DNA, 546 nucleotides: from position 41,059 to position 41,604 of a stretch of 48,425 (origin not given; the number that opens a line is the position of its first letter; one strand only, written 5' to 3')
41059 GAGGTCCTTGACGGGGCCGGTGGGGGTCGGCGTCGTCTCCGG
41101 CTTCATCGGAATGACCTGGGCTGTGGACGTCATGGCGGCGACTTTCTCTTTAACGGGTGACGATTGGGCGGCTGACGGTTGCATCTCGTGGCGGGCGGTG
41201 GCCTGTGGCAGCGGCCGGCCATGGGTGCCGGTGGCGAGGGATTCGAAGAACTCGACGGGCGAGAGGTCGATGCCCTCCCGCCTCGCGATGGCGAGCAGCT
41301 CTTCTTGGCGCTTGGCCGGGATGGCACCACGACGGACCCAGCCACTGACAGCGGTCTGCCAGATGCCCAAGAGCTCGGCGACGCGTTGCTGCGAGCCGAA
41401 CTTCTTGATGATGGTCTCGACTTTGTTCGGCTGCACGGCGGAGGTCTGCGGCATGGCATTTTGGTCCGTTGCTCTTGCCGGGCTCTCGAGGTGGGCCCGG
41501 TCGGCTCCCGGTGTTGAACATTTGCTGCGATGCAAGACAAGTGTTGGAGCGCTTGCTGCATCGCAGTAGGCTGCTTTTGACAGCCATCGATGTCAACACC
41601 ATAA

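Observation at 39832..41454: Cro/YdaS-like HTH ORF reads in frame into crotonyl-CoA carboxylase/reductase with no stop codon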

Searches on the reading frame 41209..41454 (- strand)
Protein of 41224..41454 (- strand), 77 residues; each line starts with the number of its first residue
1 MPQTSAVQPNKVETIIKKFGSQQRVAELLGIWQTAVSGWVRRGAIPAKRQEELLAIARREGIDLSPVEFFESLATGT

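Call 34: find_homologous_proteins(query=window:41209-41427:-, max_evalue=0.00001)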
Query seq(73 aa) (73 aa): 49 proteins with E <= 0.00001 among 49 candidates.
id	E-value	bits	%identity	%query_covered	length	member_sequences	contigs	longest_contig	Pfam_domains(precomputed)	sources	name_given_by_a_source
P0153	2.2e-33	131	96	93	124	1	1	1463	PF14549.13,PF15943.12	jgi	jgi:predicted XRE-type DNA-binding protein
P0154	4.3e-30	120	82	100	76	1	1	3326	PF14549.13,PF15943.12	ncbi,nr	ncbi:MAG: hypothetical protein KDH20_11920, partial [Rhodocyclaceae bacterium]|nr:hypothetical prote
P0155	2.1e-28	115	79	100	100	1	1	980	PF14549.13,PF15943.12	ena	-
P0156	5.1e-27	111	76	100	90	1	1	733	PF14549.13,PF15943.12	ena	-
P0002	1.4e-26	109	78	96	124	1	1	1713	PF14549.13,PF15943.12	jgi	-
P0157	2.6e-26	108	84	84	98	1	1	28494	PF14549.13,PF15943.12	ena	-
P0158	1.1e-25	106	87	82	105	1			PF14549.13,PF15943.12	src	-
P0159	1.1e-25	106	76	92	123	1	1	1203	PF14549.13,PF15943.12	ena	-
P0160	1.1e-25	106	73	97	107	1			PF14549.13,PF15943.12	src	-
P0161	2.4e-25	105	86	81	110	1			PF14549.13,PF15943.12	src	-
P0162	4.2e-25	104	75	96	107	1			PF14549.13,PF15943.12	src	-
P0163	4.3e-25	104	80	84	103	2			PF14549.13,PF15943.12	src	-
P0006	7.6e-25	104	74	99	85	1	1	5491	PF14549.13,PF15943.12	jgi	jgi:transcriptional regulator with XRE-family HTH domain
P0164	1.0e-24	103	74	93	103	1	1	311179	PF14549.13,PF15943.12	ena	-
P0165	1.1e-24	103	74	93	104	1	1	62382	PF14549.13,PF15943.12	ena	-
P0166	1.4e-24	103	82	84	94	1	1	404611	PF14549.13,PF15943.12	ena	-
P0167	1.5e-24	103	88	78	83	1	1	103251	PF14549.13,PF15943.12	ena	-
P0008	5.8e-24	101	76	96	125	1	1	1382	PF14549.13,PF15943.12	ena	-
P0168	1.8e-23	99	70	97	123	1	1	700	PF14549.13,PF15943.12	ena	-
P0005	2.3e-23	99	76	97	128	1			PF14549.13,PF15943.12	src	-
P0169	2.7e-23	99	79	73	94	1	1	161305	PF14549.13,PF15943.12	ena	-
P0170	2.8e-23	99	80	84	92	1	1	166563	PF14549.13,PF15943.12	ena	-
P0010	4.4e-23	98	81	81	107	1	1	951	PF14549.13,PF15943.12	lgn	-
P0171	4.4e-23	98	72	89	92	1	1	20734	PF14549.13,PF15943.12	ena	-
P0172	4.6e-23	98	78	81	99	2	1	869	PF14549.13,PF15943.12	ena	-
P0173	4.7e-23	98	80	81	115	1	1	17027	PF14549.13,PF15943.12,PF09048.18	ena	-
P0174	4.8e-23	98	78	81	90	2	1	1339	PF14549.13,PF15943.12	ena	-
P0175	7.1e-23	97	78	81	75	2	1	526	PF14549.13,PF15943.12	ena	-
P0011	7.3e-23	97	79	84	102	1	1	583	PF14549.13,PF15943.12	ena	-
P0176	7.5e-23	97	75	84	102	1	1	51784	PF14549.13,PF15943.12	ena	-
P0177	8.0e-23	97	79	84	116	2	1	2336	PF14549.13,PF15943.12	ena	-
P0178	8.2e-23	97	79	84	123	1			PF14549.13,PF15943.12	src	-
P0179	8.6e-23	97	79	84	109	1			PF14549.13,PF15943.12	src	-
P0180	1.0e-22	97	79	84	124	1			PF14549.13,PF15943.12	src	-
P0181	1.4e-22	96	78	81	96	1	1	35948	PF14549.13,PF15943.12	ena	-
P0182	1.6e-22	96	79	84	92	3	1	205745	PF14549.13,PF15943.12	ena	-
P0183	2.2e-22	96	78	81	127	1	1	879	PF14549.13,PF15943.12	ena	-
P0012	4.0e-22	95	66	97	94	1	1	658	PF14549.13,PF15943.12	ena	-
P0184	6.0e-22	94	73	86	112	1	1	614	PF14549.13,PF15943.12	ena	-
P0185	1.1e-21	94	77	84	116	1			PF14549.13,PF15943.12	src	-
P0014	1.6e-20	90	78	79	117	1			PF14549.13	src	-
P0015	1.6e-20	90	80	75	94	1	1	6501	PF14549.13,PF15943.12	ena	-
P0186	9.4e-16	75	78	68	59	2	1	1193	PF14549.13,PF15943.12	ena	-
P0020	1.5e-14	71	82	62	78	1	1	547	PF14549.13,PF15943.12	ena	-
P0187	8.3e-11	59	88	47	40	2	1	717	PF14549.13,PF15943.12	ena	-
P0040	1.8e-9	55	88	45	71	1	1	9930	PF14549.13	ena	-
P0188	2.1e-9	55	87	42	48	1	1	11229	PF14549.13,PF15943.12,PF09048.18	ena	-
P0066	4.1e-8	51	87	41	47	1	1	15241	PF14549.13,PF15943.12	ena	-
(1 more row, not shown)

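Call 36: find_encoding_contigs(protein=P0166, flank=4000, max_places=3)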
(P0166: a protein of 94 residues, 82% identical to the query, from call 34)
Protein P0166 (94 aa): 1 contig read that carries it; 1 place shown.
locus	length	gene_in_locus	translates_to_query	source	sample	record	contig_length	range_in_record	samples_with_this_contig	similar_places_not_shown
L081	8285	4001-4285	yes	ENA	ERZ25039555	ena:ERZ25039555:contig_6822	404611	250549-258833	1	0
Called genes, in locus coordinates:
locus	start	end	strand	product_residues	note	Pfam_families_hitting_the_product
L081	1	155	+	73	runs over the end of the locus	PF00749:tRNA-synt_1c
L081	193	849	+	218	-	PF00749:tRNA-synt_1c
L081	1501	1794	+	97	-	PF12146:Hydrolase_4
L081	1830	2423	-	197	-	PF02310:B12-binding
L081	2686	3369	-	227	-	PF01642:MM_CoA_mutase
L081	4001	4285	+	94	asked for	PF14549:P22_Cro, PF15943:YdaS_toxin (weak)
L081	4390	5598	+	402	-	PF08240:ADH_N, PF00107:ADH_zinc_N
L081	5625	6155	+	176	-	-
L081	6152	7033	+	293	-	PF02771:Acyl-CoA_dh_N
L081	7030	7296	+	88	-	PF00441:Acyl-CoA_dh_1, PF08028:Acyl-CoA_dh_2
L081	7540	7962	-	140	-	-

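Call 37: find_encoding_contigs(protein=P0164, flank=4000, max_places=2)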
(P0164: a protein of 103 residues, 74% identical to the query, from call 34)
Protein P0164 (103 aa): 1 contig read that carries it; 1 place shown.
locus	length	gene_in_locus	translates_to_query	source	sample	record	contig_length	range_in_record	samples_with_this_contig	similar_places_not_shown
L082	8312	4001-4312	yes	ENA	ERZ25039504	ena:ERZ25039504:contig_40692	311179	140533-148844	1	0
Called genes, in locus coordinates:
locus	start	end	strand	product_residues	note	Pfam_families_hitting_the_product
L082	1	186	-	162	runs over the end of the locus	PF12802:MarR_2, PF01047:MarR, PF13463:HTH_27 (weak)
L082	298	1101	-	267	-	PF00106:adh_short, PF08659:KR, PF13561:adh_short_C2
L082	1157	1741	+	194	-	-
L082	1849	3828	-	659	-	PF01642:MM_CoA_mutase, PF02310:B12-binding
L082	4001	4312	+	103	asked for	PF14549:P22_Cro, PF15943:YdaS_toxin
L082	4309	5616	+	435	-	PF08240:ADH_N, PF00107:ADH_zinc_N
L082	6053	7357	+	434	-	PF02771:Acyl-CoA_dh_N, PF02770:Acyl-CoA_dh_M, PF00441:Acyl-CoA_dh_1, PF08028:Acyl-CoA_dh_2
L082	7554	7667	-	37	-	-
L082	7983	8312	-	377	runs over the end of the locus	PF12679:ABC2_membrane_2, PF12698:ABC2_membrane_3, PF01061:ABC2_membrane, PF12730:ABC2_membrane_4 (weak)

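Call 38: find_encoding_contigs(protein=P0169, flank=4000, max_places=2)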
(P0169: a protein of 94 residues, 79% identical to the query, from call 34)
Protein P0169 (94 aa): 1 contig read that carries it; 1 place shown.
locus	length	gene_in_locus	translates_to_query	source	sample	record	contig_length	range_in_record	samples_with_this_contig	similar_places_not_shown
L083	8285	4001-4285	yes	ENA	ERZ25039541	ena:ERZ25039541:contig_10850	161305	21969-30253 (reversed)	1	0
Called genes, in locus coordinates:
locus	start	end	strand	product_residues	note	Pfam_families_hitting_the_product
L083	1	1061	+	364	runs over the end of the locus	PF00561:Abhydrolase_1, PF12146:Hydrolase_4, PF12697:Abhydrolase_6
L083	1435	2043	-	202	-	-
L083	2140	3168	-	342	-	PF01642:MM_CoA_mutase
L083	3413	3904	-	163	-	PF01642:MM_CoA_mutase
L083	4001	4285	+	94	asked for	PF14549:P22_Cro, PF15943:YdaS_toxin (weak)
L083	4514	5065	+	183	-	PF08240:ADH_N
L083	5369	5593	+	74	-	-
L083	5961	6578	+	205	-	PF02771:Acyl-CoA_dh_N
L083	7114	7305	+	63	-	PF00441:Acyl-CoA_dh_1, PF08028:Acyl-CoA_dh_2 (weak)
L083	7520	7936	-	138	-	-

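Call 39: find_encoding_contigs(protein=P0176, flank=4000, max_places=2)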
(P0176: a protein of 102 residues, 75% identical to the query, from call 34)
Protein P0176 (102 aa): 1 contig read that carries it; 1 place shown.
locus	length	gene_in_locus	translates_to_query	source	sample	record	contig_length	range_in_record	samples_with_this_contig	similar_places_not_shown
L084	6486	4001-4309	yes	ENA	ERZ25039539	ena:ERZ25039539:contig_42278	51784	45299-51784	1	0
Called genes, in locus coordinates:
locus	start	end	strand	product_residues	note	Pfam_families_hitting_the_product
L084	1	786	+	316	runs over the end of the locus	PF00561:Abhydrolase_1, PF12146:Hydrolase_4, PF12697:Abhydrolase_6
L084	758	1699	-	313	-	PF01408:GFO_IDH_MocA, PF02894:GFO_IDH_MocA_C (weak), PF22725:GFO_IDH_MocA_C3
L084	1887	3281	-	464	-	PF01642:MM_CoA_mutase, PF02310:B12-binding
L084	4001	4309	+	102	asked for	PF14549:P22_Cro, PF15943:YdaS_toxin (weak)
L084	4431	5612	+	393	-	PF08240:ADH_N, PF00107:ADH_zinc_N, PF13602:ADH_zinc_N_2 (weak)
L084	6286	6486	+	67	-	?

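Call 40: find_encoding_contigs(protein=P0181, flank=4000, max_places=2)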
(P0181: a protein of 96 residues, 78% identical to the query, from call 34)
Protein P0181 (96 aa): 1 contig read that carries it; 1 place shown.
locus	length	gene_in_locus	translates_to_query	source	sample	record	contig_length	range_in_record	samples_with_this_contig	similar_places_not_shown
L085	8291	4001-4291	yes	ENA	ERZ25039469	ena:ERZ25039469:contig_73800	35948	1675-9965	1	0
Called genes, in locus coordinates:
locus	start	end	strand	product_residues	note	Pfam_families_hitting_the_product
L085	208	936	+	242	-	PF12146:Hydrolase_4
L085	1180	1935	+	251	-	-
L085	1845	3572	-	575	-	PF01642:MM_CoA_mutase, PF02310:B12-binding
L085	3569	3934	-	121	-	PF01642:MM_CoA_mutase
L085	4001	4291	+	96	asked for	PF14549:P22_Cro, PF15943:YdaS_toxin (weak)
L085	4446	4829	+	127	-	PF08240:ADH_N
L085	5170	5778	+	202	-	PF00107:ADH_zinc_N, PF13602:ADH_zinc_N_2 (weak)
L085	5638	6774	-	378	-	-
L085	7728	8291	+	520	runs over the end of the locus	PF02541:Ppx-GppA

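Call 55: find_homologous_proteins(query=A2, max_evalue=1e-8)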
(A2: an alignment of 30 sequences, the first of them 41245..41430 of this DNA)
Query A2 (30 sequences) (62 aa, profile of the alignment): 142 proteins with E <= 1e-8 among 1925 candidates; the best 120 are listed.
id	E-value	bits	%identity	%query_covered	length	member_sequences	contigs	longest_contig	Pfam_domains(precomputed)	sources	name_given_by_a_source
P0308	5.4e-27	111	51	98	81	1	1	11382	-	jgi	jgi:ribosome-binding protein aMBF1 (putative translation factor)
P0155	1.3e-26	110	85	98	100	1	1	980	PF14549.13,PF15943.12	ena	-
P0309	2.1e-26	109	85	98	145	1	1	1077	PF14549.13,PF15943.12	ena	-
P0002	2.4e-26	109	84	98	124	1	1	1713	PF14549.13,PF15943.12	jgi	-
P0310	3.6e-26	108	47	97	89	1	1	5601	PF15943.12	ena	-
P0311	5.5e-26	108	54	95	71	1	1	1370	PF14549.13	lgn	-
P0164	6.3e-26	108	79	98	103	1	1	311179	PF14549.13,PF15943.12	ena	-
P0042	6.6e-26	108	47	97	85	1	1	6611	PF07022.20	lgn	-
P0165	7.0e-26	108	79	98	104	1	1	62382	PF14549.13,PF15943.12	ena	-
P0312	7.2e-26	108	90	95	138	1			PF14549.13,PF15943.12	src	-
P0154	8.1e-26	107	84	98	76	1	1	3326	PF14549.13,PF15943.12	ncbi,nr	ncbi:MAG: hypothetical protein KDH20_11920, partial [Rhodocyclaceae bacterium]|nr:hypothetical prote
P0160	8.6e-26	107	85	97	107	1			PF14549.13,PF15943.12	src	-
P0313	1.0e-25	107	51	95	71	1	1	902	-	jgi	jgi:hypothetical protein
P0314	1.0e-25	107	48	98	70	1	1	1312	PF14549.13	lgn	-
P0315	1.3e-25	107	48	98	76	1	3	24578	PF14549.13,PF15943.12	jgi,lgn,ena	jgi:Bacteriophage CI repressor helix-turn-helix domain.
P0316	1.4e-25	107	46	98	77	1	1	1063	PF14549.13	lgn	-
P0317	1.4e-25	107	46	98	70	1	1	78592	PF14549.13,PF15943.12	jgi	jgi:ribosome-binding protein aMBF1 (putative translation factor)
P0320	2.2e-25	106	82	98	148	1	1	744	PF14549.13,PF15943.12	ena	-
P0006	2.8e-25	106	80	98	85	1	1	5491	PF14549.13,PF15943.12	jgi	jgi:transcriptional regulator with XRE-family HTH domain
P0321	2.8e-25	106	54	95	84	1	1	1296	PF14549.13,PF15943.12,PF07022.20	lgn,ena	-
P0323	3.2e-25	105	49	98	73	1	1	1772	PF14549.13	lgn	-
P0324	3.2e-25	105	48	98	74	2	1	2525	PF14549.13,PF15943.12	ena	-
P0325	4.0e-25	105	49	98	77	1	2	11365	PF14549.13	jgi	jgi:ribosome-binding protein aMBF1 (putative translation factor)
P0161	4.2e-25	105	86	95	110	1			PF14549.13,PF15943.12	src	-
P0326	4.4e-25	105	51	98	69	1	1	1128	PF14549.13,PF15943.12,PF07022.20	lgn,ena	-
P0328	5.6e-25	105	75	98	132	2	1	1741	PF14549.13,PF15943.12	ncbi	ncbi:MAG: Cro/CI family transcriptional regulator, partial [Gammaproteobacteria bacterium]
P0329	5.6e-25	105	49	95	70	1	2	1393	PF14549.13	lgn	-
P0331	6.0e-25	105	51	95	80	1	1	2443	PF14549.13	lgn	-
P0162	6.1e-25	105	82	98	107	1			PF14549.13,PF15943.12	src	-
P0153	9.1e-25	104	97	98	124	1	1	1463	PF14549.13,PF15943.12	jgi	jgi:predicted XRE-type DNA-binding protein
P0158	9.9e-25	104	87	97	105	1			PF14549.13,PF15943.12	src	-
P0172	1.1e-24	104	78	95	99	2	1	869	PF14549.13,PF15943.12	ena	-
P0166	1.2e-24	104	82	98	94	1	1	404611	PF14549.13,PF15943.12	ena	-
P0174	2.1e-24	103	78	95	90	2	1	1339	PF14549.13,PF15943.12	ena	-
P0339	2.2e-24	103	49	98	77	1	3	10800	PF14549.13,PF15943.12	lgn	-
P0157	2.2e-24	103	84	98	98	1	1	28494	PF14549.13,PF15943.12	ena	-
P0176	2.4e-24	103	75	98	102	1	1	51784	PF14549.13,PF15943.12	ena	-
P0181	2.7e-24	102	78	95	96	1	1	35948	PF14549.13,PF15943.12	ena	-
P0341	2.9e-24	102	46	98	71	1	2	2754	PF14549.13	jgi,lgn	jgi:hypothetical protein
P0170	3.0e-24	102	80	98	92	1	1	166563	PF14549.13,PF15943.12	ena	-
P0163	3.3e-24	102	80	98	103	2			PF14549.13,PF15943.12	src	-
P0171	3.5e-24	102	76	95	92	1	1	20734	PF14549.13,PF15943.12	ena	-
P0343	3.5e-24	102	44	98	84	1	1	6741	PF14549.13,PF15943.12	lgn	-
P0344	3.6e-24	102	78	97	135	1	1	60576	PF14549.13,PF15943.12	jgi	jgi:transcriptional regulator with XRE-family HTH domain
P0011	4.2e-24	102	79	98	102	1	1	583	PF14549.13,PF15943.12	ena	-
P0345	4.4e-24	102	46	98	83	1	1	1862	PF14549.13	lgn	-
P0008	4.4e-24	102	82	98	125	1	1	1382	PF14549.13,PF15943.12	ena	-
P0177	4.9e-24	102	79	98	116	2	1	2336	PF14549.13,PF15943.12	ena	-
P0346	4.9e-24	102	51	98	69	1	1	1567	PF14549.13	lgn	-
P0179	5.0e-24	102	79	98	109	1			PF14549.13,PF15943.12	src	-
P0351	5.4e-24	101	46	98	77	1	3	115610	-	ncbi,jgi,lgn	ncbi:MAG TPA: hypothetical protein VGH23_16330 [Rhizomicrobium sp.]|jgi:hypothetical protein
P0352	5.6e-24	101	44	98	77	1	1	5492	PF14549.13,PF15943.12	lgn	-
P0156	6.0e-24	101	80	98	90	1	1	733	PF14549.13,PF15943.12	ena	-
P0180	6.3e-24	101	79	98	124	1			PF14549.13,PF15943.12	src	-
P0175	7.1e-24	101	78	95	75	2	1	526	PF14549.13,PF15943.12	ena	-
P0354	7.4e-24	101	79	98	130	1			PF14549.13,PF15943.12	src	-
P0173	7.7e-24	101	80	95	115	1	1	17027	PF14549.13,PF15943.12,PF09048.18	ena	-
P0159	8.6e-24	101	80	98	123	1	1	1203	PF14549.13,PF15943.12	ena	-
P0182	9.2e-24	101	79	98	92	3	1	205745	PF14549.13,PF15943.12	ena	-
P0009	1.0e-23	101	76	95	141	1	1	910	PF14549.13,PF15943.12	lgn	-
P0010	1.0e-23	101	81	95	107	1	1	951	PF14549.13,PF15943.12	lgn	-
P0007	1.1e-23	100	84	98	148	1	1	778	PF14549.13,PF15943.12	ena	-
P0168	1.6e-23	100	80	95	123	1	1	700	PF14549.13,PF15943.12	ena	-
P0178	1.7e-23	100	79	98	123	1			PF14549.13,PF15943.12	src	-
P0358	1.9e-23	100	79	92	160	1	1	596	PF14549.13,PF15943.12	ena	-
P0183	2.3e-23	99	78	95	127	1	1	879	PF14549.13,PF15943.12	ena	-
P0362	2.9e-23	99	45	94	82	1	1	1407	PF14549.13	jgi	jgi:transcriptional regulator with XRE-family HTH domain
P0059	3.3e-23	99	44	95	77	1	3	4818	PF14549.13,PF15943.12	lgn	-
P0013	6.1e-23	98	78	95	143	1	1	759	PF14549.13,PF06439.19,PF15943.12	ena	-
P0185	7.5e-23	98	77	98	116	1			PF14549.13,PF15943.12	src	-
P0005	1.0e-22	97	82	97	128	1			PF14549.13,PF15943.12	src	-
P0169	1.4e-22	97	79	85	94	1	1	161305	PF14549.13,PF15943.12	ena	-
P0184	2.0e-22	96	74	98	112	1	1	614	PF14549.13,PF15943.12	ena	-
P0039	3.1e-22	96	46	98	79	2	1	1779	PF14549.13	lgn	-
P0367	9.5e-22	94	39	98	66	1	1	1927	PF14549.13,PF15943.12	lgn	-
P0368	1.0e-21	94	42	95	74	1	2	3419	PF14549.13,PF15943.12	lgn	-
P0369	1.1e-21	94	44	95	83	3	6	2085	PF14549.13,PF15943.12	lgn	-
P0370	1.4e-21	94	36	98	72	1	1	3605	PF14549.13,PF07022.20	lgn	-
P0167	1.9e-21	93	82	98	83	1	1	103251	PF14549.13,PF15943.12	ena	-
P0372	7.4e-21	91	42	95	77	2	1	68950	PF14549.13,PF15943.12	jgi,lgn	-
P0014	9.7e-21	91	78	94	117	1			PF14549.13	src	-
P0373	1.7e-20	90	39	98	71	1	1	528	PF14549.13,PF07022.20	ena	-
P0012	9.6e-20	88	84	90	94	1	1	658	PF14549.13,PF15943.12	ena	-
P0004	1.5e-19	87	84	92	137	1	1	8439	PF14549.13,PF15943.12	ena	-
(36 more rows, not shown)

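Call 56: find_encoding_contigs(protein=P0344, flank=4000, max_places=2)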
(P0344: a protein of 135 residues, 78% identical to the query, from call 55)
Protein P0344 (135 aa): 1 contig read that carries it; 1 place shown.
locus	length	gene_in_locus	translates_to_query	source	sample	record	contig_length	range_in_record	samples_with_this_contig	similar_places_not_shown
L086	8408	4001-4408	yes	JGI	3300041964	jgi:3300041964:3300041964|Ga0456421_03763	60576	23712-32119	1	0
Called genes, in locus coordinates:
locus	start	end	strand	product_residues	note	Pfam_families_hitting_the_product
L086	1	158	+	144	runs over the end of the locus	-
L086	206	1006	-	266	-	PF00106:adh_short, PF08659:KR, PF13561:adh_short_C2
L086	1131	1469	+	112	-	PF11338:DUF3140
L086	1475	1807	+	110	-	PF18480:DUF5615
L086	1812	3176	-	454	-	PF01642:MM_CoA_mutase, PF02310:B12-binding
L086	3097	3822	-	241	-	PF01642:MM_CoA_mutase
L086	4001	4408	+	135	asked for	PF14549:P22_Cro, PF15943:YdaS_toxin (weak)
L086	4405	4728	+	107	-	-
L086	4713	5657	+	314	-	PF08240:ADH_N (weak)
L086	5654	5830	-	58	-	-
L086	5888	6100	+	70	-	-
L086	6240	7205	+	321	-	PF00478:IMPDH (faint), PF03060:NMO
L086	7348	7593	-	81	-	-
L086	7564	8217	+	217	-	PF02771:Acyl-CoA_dh_N, PF02770:Acyl-CoA_dh_M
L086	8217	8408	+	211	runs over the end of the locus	PF00441:Acyl-CoA_dh_1, PF08028:Acyl-CoA_dh_2 (weak)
